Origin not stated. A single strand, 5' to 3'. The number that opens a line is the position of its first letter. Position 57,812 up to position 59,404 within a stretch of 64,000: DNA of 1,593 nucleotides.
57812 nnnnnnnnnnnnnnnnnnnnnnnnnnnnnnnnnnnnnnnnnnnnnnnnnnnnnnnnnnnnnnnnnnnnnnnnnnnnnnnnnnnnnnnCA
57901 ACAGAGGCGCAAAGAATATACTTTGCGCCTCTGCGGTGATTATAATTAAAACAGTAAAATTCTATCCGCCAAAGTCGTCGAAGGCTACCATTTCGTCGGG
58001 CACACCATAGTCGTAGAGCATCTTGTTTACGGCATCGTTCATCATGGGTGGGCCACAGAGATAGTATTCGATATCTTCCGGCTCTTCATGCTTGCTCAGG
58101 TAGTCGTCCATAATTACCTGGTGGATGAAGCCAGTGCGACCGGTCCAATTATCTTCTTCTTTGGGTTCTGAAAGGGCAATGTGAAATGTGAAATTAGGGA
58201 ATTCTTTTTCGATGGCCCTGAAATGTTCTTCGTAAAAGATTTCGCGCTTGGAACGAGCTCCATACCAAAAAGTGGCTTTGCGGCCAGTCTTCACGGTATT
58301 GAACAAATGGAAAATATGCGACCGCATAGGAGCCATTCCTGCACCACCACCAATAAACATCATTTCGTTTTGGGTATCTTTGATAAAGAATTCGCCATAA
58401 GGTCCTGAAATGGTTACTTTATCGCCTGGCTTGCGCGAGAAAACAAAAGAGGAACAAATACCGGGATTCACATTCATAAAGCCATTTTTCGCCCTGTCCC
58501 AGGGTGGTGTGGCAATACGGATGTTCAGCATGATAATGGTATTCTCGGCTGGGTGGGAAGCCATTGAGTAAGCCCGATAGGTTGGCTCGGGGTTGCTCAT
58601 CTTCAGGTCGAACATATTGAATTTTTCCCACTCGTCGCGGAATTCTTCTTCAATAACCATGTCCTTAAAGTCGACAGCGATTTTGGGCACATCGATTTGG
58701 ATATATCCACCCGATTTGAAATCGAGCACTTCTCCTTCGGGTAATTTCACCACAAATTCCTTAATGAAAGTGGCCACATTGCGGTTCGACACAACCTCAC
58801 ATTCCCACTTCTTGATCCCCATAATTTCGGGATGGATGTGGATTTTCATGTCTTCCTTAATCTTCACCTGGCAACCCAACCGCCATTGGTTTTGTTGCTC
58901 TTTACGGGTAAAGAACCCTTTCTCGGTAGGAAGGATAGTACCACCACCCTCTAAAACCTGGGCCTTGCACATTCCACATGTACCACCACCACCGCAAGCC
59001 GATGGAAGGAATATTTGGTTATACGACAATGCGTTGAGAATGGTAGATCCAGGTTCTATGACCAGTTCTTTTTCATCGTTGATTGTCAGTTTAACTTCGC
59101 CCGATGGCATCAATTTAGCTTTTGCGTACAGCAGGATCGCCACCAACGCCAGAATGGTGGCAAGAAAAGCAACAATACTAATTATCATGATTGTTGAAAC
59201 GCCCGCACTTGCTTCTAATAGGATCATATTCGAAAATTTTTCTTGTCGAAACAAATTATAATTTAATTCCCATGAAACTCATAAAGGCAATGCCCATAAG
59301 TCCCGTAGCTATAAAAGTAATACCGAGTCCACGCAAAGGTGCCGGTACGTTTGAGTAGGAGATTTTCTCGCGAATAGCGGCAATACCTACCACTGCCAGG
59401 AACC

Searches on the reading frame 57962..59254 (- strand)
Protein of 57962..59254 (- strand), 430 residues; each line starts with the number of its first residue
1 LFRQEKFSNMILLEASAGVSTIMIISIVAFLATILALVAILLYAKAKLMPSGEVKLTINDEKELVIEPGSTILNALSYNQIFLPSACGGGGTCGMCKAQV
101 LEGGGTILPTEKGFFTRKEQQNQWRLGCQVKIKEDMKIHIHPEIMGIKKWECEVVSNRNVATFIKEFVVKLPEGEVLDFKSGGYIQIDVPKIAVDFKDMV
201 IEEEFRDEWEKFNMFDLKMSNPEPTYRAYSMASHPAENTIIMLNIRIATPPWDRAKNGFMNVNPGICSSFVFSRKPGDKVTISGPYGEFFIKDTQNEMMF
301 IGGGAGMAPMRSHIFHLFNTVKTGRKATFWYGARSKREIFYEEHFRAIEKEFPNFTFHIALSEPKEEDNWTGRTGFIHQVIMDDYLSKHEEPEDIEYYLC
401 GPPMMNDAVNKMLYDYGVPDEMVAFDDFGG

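Call 79: search_protein_families(library=pfam, proteins=[window:57962-59254:-], max_evalue=0.00001)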
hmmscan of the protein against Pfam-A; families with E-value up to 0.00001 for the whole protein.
window:57962-59254:- (430 aa): 3 families
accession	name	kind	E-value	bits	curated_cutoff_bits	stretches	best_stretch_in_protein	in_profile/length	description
PF00175.26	NAD_binding_1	-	1.4e-19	71.2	22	1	300-410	1-108/109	Oxidoreductase NAD-binding domain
PF00111.32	Fer2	-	1.8e-11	44.3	21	1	58-133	3-77/77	2Fe-2S iron-sulfur cluster binding domain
PF00970.30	FAD_binding_6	-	2e-06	28.5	21.1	0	220-289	42-97/99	Oxidoreductase FAD-binding domain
